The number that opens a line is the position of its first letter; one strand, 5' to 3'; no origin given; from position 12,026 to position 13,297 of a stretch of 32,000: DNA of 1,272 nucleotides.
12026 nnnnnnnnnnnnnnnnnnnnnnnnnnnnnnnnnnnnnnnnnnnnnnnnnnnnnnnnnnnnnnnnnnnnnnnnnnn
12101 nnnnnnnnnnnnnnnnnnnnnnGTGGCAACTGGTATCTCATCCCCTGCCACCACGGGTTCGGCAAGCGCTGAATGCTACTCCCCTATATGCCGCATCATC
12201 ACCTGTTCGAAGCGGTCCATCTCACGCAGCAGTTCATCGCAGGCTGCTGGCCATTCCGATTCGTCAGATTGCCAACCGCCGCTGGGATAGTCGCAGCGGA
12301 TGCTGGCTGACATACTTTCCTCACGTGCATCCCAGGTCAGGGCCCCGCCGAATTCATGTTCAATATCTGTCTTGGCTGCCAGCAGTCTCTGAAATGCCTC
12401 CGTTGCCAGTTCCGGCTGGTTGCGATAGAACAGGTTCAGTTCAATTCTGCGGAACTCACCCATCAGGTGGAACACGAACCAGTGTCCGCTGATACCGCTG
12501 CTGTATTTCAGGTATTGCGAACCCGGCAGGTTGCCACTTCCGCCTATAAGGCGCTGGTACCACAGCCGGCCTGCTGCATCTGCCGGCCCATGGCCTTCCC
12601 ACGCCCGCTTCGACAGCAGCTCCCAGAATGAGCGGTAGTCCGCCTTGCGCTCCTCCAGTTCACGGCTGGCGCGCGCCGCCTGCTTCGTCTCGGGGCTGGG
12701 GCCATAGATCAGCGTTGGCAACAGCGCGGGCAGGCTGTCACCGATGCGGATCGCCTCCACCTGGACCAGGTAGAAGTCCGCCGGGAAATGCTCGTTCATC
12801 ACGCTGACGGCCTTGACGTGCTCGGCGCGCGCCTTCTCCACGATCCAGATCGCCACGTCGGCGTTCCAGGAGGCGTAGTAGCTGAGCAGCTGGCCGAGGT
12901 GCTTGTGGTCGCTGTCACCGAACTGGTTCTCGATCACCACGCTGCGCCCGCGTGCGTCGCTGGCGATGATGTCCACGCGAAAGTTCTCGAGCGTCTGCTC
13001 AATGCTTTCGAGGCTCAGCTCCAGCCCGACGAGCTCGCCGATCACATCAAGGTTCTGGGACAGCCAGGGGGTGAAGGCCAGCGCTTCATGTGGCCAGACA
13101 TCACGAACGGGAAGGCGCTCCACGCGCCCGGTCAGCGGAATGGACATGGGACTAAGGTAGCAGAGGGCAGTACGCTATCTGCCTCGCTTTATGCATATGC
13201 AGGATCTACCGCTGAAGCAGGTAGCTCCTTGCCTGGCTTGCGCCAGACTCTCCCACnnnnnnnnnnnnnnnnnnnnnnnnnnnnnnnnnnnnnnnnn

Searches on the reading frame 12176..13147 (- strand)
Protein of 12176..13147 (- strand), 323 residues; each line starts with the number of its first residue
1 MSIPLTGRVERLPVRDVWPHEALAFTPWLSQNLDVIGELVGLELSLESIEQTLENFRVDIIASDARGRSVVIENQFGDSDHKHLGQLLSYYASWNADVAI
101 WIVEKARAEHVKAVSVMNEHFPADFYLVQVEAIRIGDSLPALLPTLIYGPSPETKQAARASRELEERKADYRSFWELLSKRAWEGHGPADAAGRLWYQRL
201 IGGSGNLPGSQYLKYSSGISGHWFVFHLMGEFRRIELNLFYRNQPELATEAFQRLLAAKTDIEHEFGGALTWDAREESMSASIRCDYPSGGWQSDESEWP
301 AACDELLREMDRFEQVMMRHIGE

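Call 17: search_protein_families(library=pfam, proteins=[window:12176-13147:-], max_evalue=0.001)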
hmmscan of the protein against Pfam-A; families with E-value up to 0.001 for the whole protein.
window:12176-13147:- (323 aa): 1 family
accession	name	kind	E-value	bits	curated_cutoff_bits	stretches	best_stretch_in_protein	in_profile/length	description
PF14088.11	DUF4268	-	4.9e-13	49.7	27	1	211-318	29-137/140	Domain of unknown function (DUF4268)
